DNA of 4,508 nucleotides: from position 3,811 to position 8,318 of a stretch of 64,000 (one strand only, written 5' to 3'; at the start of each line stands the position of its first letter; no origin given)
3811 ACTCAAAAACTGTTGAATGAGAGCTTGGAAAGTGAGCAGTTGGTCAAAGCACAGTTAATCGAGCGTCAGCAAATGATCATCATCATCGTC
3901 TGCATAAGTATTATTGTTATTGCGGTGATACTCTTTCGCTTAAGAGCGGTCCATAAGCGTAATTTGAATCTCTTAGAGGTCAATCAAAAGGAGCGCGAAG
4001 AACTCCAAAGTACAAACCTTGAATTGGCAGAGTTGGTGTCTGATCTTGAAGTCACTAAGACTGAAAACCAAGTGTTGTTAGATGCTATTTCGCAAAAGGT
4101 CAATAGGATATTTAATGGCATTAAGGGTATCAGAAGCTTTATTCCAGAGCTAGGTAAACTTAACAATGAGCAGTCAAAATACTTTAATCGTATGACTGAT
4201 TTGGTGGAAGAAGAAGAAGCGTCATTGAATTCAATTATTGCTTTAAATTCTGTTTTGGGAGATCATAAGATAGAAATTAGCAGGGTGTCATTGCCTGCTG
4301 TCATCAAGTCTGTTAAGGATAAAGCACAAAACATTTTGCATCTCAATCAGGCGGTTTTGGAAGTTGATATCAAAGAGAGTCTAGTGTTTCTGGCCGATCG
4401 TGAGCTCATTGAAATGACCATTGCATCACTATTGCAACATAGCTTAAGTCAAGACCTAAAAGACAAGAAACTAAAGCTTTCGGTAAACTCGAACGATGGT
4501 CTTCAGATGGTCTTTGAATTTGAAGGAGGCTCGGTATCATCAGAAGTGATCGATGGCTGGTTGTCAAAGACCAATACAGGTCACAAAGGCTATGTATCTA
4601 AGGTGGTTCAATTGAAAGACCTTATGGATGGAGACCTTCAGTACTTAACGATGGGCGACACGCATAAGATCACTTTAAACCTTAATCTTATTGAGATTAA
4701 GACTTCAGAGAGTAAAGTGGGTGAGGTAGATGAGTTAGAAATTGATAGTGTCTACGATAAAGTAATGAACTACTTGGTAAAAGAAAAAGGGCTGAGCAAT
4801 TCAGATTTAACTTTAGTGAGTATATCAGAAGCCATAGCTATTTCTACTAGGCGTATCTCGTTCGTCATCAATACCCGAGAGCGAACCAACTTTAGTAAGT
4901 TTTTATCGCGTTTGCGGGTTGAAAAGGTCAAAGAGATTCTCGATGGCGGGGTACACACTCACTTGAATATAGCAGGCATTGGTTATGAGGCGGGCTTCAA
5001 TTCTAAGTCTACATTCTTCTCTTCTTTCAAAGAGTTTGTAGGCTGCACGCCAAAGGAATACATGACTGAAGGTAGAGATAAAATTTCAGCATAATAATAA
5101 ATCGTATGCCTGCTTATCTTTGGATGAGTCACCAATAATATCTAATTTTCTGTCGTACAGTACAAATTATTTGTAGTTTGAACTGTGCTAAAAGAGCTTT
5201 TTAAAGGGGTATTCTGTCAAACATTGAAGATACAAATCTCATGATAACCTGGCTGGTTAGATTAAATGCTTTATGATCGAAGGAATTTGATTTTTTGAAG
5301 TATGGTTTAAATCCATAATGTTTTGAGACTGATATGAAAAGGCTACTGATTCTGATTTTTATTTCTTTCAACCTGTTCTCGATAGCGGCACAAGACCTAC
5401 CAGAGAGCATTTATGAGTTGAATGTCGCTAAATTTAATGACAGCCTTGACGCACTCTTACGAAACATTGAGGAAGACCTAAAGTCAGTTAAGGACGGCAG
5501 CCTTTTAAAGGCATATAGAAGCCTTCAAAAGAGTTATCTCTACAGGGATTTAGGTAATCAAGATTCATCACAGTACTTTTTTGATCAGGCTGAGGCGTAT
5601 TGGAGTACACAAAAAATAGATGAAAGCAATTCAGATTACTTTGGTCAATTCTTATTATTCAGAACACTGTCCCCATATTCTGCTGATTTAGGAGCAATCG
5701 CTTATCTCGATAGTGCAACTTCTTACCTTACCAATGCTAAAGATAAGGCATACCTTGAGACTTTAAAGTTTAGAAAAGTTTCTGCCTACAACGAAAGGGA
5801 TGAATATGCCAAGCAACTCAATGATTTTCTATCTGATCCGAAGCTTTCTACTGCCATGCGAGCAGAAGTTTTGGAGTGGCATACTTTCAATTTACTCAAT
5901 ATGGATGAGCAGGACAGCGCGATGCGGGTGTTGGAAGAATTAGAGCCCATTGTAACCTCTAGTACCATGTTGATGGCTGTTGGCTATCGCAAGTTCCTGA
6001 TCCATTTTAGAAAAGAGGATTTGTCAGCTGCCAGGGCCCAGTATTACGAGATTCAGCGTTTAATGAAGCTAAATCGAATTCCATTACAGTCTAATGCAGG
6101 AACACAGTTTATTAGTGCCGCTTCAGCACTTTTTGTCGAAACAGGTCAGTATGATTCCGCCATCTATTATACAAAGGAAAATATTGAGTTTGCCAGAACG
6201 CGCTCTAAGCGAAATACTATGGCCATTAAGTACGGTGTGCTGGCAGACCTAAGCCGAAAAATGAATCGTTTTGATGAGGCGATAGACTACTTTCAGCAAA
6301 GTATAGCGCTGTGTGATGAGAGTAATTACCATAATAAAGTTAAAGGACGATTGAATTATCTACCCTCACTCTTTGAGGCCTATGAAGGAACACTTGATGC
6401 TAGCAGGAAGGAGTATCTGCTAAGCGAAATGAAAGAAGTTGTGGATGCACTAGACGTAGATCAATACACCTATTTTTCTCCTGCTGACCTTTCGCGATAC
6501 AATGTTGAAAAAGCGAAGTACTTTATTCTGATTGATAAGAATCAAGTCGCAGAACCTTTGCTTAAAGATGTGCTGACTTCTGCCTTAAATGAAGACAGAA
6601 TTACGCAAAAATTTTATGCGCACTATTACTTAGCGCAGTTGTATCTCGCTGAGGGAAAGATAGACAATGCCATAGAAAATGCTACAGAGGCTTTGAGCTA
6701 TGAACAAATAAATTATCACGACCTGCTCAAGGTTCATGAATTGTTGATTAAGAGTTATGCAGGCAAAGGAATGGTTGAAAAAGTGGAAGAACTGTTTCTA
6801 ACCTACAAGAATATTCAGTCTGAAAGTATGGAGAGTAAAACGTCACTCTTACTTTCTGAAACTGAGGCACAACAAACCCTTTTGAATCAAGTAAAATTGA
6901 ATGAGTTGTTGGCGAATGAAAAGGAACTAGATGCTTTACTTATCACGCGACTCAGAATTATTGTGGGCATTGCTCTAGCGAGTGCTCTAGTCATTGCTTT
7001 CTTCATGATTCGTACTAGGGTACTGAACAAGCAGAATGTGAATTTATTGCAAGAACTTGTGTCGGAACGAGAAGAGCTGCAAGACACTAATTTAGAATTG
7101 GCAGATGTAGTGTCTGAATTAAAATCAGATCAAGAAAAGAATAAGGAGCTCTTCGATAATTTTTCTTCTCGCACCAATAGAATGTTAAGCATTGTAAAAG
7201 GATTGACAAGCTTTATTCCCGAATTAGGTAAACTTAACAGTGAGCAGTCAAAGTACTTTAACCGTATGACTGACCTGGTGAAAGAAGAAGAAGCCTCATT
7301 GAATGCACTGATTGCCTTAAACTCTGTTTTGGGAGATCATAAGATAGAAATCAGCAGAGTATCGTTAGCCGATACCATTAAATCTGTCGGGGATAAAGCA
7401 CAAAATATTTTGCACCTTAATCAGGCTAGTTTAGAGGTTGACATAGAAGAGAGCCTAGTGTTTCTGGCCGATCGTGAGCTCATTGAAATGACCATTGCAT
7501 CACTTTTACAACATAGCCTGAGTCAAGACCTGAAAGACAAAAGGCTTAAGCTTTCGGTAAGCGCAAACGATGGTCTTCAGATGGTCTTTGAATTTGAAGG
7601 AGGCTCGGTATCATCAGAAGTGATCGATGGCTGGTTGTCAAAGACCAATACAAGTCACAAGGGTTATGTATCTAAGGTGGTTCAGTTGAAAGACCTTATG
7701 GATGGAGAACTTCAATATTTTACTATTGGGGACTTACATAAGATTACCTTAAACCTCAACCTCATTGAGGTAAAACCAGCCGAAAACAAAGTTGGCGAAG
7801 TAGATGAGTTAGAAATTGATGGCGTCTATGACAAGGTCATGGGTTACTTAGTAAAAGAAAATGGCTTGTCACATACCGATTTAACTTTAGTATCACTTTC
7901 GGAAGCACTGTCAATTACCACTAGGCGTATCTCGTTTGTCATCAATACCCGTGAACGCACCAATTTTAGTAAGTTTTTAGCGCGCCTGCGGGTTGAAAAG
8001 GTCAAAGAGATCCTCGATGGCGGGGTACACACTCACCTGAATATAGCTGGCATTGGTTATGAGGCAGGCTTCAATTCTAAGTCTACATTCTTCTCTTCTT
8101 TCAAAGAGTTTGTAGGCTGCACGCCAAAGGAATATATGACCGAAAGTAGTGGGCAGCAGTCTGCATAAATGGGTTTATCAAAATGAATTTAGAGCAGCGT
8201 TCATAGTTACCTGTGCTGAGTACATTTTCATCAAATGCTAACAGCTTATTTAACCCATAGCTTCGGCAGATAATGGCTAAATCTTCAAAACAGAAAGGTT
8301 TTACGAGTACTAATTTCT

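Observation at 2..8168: Tandem triplet of membrane-tethered TPR sensor / dead-kinase / AraC regulators next to the giant adhesin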

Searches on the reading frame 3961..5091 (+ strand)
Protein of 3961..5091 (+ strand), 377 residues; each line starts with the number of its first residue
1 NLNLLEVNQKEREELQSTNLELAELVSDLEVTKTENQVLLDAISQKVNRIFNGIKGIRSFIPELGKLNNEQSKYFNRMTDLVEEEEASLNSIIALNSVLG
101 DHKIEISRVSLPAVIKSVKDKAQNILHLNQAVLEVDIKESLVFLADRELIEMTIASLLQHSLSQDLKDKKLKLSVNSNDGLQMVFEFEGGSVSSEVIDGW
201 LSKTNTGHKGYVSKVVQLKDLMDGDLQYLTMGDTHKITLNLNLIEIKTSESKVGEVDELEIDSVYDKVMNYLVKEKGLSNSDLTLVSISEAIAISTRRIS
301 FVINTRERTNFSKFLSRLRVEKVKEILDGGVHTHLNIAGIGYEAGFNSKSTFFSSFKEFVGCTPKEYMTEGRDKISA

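Call 66: find_homologous_proteins(query=A6, max_evalue=0.00001)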
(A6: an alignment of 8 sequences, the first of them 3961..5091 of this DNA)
Query A6 (8 sequences) (377 aa, profile of the alignment): 26 proteins with E <= 0.00001 among 8000 candidates.
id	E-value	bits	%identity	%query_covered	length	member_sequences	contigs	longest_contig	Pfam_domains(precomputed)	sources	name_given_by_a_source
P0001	1.7e-175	602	61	100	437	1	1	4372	PF12833.14,PF00165.30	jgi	-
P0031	3.3e-134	466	24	95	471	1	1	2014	PF12833.14,PF02518.32,PF00165.30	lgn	-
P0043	1.3e-37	148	27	94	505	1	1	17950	PF12833.14,PF00165.30,PF00072.31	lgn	-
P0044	2.7e-24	104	44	27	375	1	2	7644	PF12833.14,PF00165.30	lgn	-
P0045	6.2e-23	100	45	24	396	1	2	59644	PF12833.14,PF00165.30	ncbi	-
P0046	1.3e-22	99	38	29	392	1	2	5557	PF12833.14,PF00165.30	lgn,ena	-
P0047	1.1e-21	96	33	29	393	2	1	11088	PF12833.14,PF00165.30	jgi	-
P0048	1.2e-21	95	37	27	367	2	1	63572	PF12833.14,PF00165.30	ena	-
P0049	1.3e-20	92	37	27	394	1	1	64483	PF12833.14,PF00165.30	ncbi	-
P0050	1.6e-20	92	36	28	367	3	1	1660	PF12833.14,PF00165.30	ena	-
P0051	1.8e-20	92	37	30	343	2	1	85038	PF12833.14,PF00165.30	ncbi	-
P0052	9.2e-20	89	40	25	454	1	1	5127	PF12833.14,PF00165.30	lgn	-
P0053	1.8e-19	88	34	32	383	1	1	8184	PF12833.14,PF00165.30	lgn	-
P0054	4.0e-19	87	35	27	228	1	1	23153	PF12833.14,PF00165.30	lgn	-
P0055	9.6e-19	86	37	27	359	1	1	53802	PF12833.14,PF00165.30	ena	-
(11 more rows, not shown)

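Call 68: predict_structure(alignment_id=A4)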
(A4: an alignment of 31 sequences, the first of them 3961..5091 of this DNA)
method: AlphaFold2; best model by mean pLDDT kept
length: 377 residues; sequences in the alignment: 31
mean_pLDDT: 82.3   pTM: 0.59
mean pLDDT of the five models: 82.3, 80.9, 79.7, 79.2, 78.4
residues with pLDDT >= 90: 87; 70-90: 247; 50-70: 34; < 50: 9
segments of 3 or more residues with pLDDT < 50: 249-253
pLDDT, mean of each block of 10 residues (from residue 1): 87 87 82 77 76 75 75 77 73 66 80 92 86 88 89 92 89 90 94 87 63 86 90 94 73 58 91 86 89 87 84 89 86 72 84 86 83 54
secondary structure, 60 per line:
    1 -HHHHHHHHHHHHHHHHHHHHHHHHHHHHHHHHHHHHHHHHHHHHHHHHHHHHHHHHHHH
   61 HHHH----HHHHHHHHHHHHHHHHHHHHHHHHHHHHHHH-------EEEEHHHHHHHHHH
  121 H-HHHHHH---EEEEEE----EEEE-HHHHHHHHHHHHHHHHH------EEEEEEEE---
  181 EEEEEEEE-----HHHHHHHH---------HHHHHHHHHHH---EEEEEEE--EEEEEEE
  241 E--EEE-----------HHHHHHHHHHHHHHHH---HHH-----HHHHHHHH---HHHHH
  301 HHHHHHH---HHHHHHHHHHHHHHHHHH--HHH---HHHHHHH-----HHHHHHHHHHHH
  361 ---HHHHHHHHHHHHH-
elements in order: H2-64 H69-99 E107-110 H111-121 H123-128 E132-137 E142-145 H147-163 E170-177 E181-188 H194-201 H211-221 E225-231 E234-241 E244-246 H258-273 H285-292 H296-307 H311-328 H337-343 H349-360 H364-376

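Call 70: search_protein_families(library=pfam, proteins=[P0043], max_evalue=1)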
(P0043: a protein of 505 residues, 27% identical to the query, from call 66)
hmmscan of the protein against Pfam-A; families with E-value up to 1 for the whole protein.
P0043 (505 aa): 5 families
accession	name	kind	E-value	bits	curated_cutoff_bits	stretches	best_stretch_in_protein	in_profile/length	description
PF00072.30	Response_reg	-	7e-24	84.6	30.2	1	12-124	1-110/111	Response regulator receiver domain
PF12833.13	HTH_18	-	3.9e-17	62.7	33.6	1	418-499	1-79/80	Helix-turn-helix domain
PF00165.29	HTH_AraC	-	3.2e-07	30.7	26.6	1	470-497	14-40/42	Bacterial regulatory helix-turn-helix proteins, AraC family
PF08653.15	DASH_Dam1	-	0.021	15.1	26.6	0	129-156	7-34/56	DASH complex subunit Dam1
PF08286.16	Spc24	-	0.92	10.2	25.3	1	127-166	6-44/109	Spc24 subunit of Ndc80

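Call 72: fold_search(model_id=the predicted structure, library=pdb)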
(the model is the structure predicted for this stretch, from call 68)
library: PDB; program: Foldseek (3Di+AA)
matches with E <= 10: 889; with E <= 0.001: 300
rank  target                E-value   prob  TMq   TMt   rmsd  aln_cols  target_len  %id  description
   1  8isi_A                1.0e-09  1.00  0.39  0.19   8.4       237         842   16  Photochromobilin-free form of Arabidopsis thaliana phytochrome A - apo-AtphyA (released 2023-08-09)
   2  6dk7_G                2.7e-09  1.00  0.43  0.68   4.0       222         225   16  RetS histidine kinase region with cobalt (released 2019-03-20)
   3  8isk_B                2.8e-09  1.00  0.37  0.18   8.0       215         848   12  Pr conformer of Zea mays phytochrome A1 - ZmphyA1-Pr (released 2023-08-09)
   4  8isj_A                3.3e-09  1.00  0.39  0.18   8.3       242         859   17  Pr conformer of Arabidopsis thaliana phytochrome A - AtphyA-Pr (released 2023-08-09)
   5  6dk7_E                4.7e-09  1.00  0.42  0.65   4.3       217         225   15  RetS histidine kinase region with cobalt (released 2019-03-20)
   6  4jau                  5.5e-09  1.00  0.37  0.57   8.3       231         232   15  Structural basis of a rationally rewired protein-protein interface (HK853mutant A268V, A271G, T275M, V294T and D297E) (released 2013-09-04)
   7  8g3a_D                6.1e-09  1.00  0.38  0.42   7.3       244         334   11  BceAB-S nucleotide free TM state 1 (released 2023-06-21)
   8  6dk7_B                7.2e-09  1.00  0.40  0.62   5.4       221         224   17  RetS histidine kinase region with cobalt (released 2019-03-20)
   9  6dk8_E                7.9e-09  1.00  0.40  0.62   4.6       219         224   15  RetS kinase region without cobalt (released 2019-03-20)
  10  6rh8_A                9.3e-09  1.00  0.42  0.64   6.1       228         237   14  Revisiting pH-gated conformational switch. Complex HK853 mutant H260A -RR468 mutant D53A pH 5.3 (released 2020-02-19)
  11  6dk8_C                1.3e-08  1.00  0.42  0.65   4.3       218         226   16  RetS kinase region without cobalt (released 2019-03-20)
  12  8isj_B                1.3e-08  1.00  0.37  0.18   8.5       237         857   17  Pr conformer of Arabidopsis thaliana phytochrome A - AtphyA-Pr (released 2023-08-09)
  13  8isk_A                1.3e-08  1.00  0.37  0.18   9.3       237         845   14  Pr conformer of Zea mays phytochrome A1 - ZmphyA1-Pr (released 2023-08-09)
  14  8isi_B                1.8e-08  1.00  0.36  0.18   8.5       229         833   16  Photochromobilin-free form of Arabidopsis thaliana phytochrome A - apo-AtphyA (released 2023-08-09)
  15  6rgz_A                1.9e-08  1.00  0.42  0.64   6.1       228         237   13  Revisiting pH-gated conformational switch. Complex HK853-RR468 pH 6.5 (released 2020-02-19)
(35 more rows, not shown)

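Call 95: find_encoding_contigs(protein=P0043, flank=8000)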
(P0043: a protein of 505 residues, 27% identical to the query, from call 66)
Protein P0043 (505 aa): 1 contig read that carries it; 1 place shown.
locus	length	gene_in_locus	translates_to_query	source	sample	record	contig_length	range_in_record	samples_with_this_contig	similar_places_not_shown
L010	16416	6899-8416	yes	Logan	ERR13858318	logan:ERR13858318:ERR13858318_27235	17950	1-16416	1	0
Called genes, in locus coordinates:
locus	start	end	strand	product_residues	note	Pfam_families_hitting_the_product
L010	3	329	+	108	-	?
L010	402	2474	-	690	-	PF00072:Response_reg, PF00512:HisKA, PF02518:HATPase_c, PF00072:Response_reg, PF00165:HTH_AraC (weak), PF12833:HTH_18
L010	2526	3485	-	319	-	PF18962:Por_Secre_tail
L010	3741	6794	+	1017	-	PF17874:TPR_MalT (faint), PF28559:TPR_SusR (weak), PF13424:TPR_12 (weak), PF14938:SNAP, PF13424:TPR_12, PF00515:TPR_1 (weak), PF13424:TPR_12, PF02518:HATPase_c, +6 more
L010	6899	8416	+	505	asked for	PF00072:Response_reg, PF12833:HTH_18, PF00165:HTH_AraC (weak)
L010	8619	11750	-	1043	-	PF13424:TPR_12, PF13374:TPR_10 (weak), PF13424:TPR_12, PF14938:SNAP, PF13424:TPR_12, PF17874:TPR_MalT, PF13424:TPR_12, PF02518:HATPase_c, +8 more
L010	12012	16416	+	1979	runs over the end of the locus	?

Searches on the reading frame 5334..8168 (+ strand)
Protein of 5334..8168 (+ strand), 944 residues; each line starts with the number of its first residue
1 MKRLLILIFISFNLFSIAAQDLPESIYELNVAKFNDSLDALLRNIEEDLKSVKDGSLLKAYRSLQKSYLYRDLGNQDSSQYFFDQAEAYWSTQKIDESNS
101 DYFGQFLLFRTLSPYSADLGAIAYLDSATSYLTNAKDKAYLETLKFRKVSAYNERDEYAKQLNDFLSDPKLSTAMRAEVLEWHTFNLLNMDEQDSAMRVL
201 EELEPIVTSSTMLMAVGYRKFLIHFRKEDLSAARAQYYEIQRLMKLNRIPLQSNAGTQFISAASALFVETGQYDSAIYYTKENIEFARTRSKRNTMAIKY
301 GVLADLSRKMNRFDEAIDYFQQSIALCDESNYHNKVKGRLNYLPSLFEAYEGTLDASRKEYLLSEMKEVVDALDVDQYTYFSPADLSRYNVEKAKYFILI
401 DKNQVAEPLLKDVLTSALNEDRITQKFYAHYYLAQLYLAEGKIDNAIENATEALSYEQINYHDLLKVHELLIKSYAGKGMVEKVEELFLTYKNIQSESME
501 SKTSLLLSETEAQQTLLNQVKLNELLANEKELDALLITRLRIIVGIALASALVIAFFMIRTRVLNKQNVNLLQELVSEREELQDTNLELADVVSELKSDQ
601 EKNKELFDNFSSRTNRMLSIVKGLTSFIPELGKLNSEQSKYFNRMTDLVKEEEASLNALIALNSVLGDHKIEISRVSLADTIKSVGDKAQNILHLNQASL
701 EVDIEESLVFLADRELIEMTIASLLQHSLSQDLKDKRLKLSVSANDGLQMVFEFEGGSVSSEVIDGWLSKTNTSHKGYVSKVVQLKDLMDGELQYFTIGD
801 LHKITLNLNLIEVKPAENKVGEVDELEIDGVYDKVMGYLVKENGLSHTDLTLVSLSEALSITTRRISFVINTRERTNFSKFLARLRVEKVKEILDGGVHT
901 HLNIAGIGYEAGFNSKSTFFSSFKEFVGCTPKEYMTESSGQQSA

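Call 7: search_protein_families(library=pfam, proteins=[window:5334-8165:+], max_evalue=1)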
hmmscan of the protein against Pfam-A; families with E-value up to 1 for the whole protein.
window:5334-8165:+ (944 aa): 14 families
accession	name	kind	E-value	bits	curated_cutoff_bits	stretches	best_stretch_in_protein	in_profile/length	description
PF12833.13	HTH_18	-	8.7e-13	48.8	33.6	1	855-935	1-78/80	Helix-turn-helix domain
PF17874.7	TPR_MalT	-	3.8e-09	36.7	45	1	194-455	60-308/336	MalT-like TPR region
PF00515.34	TPR_1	-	5.2e-08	32.8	27.8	2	303-327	7-31/34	Tetratricopeptide repeat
PF07719.23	TPR_2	-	1.4e-06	28.4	27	2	303-328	7-32/34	Tetratricopeptide repeat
PF13181.12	TPR_8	-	6.6e-06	26.3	25.7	1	300-326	4-30/34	Tetratricopeptide repeat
PF00165.29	HTH_AraC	-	3.3e-05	24.3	26.6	1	900-935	7-41/42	Bacterial regulatory helix-turn-helix proteins, AraC family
PF13424.12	TPR_12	-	6.7e-05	23.4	30.1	1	268-327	14-75/77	Tetratricopeptide repeat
PF13176.12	TPR_7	-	0.00013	22.2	27.9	1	302-328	4-30/36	Tetratricopeptide repeat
PF13432.12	TPR_16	-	0.0078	17.1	32.7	0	426-450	30-54/65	Tetratricopeptide repeat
PF13428.12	TPR_14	-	0.017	16.2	23.5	0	429-454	3-28/44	Tetratricopeptide repeat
PF01535.26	PPR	-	0.03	15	25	0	471-488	6-23/31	PPR repeat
PF13174.12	TPR_6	-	0.088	13.9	26.3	0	428-448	1-21/33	Tetratricopeptide repeat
PF14559.12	TPR_19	-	0.26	12.1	25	0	428-448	26-46/68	Tetratricopeptide repeat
PF13374.12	TPR_10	-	0.28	11.7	27.5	1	302-327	7-32/42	Tetratricopeptide repeat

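Call 8: search_protein_families(library=ncbifam, proteins=[window:5334-8165:+], max_evalue=1)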
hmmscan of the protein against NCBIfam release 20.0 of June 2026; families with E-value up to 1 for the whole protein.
window:5334-8165:+ (944 aa): 16 families
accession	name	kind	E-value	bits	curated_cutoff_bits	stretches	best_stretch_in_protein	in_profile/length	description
NF007243.0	PRK09685.1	equivalog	2.2e-06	27.3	199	1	845-936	211-300/303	transcriptional regulator FeaR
NF007693.0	PRK10371.1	equivalog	3.7e-06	26.3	253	1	876-941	241-303/309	transcriptional regulator MelR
NF052534.1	RzbtTranRegRhrA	equivalog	5.7e-06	25.8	500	1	842-934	217-307/312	rhizobactin biosynthesis transcriptional regulator RhrA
NF053720.1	NsdA_fam_reg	subfamily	5.9e-05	22.7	75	1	266-455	210-396/432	NsdA family TPR-like regulatory protein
NF006902.0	PRK09393.1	equivalog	0.00021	20.6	425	1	847-939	234-323/327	transcriptional regulator FtrA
NF047788.1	TransRegPocR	equivalog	0.00041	19.7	500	1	798-938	156-291/296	transcriptional regulator PocR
NF050186.1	TransRegGliRPseudo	equivalog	0.00071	19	570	1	857-936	260-335/338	AraC family transcriptional regulator GliR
NF007633.0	PRK10296.1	equivalog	0.0013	18.3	264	1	884-936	224-273/280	transcriptional regulator ChbR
NF007432.1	PRK09978.1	equivalog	0.0037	16.4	500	1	873-938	181-243/274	DNA-binding transcriptional regulator GadX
NF007860.0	PRK10572.1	equivalog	0.0045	15.9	208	1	845-939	196-286/292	arabinose operon transcriptional regulator AraC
NF047558.1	TPR_END_plus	domain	0.0056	16.6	32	1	429-464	1-35/56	TPR end-of-group domain-containing protein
NF008757.0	PRK11788.1-5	equivalog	0.01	15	363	1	427-506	69-148/388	lipopolysaccharide assembly protein LapB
NF010028.0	PRK13503.1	equivalog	0.015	14.7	288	1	855-936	193-271/278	HTH-type transcriptional activator RhaS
NF041880.1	EPS_EpsF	equivalog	0.032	12.7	900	1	618-746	298-418/492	response regulator EpsF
NF040475.1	chlor_reg_RclR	equivalog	0.037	13.3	400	1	864-935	206-276/284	reactive chlorine-specific transcriptional regulator RclR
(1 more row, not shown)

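Call 45: find_encoding_contigs(protein=window:5334-8168:+, flank=10000)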
Protein window:5334-8168:+ (944 aa): no gene with exactly this product is on record in the collection.
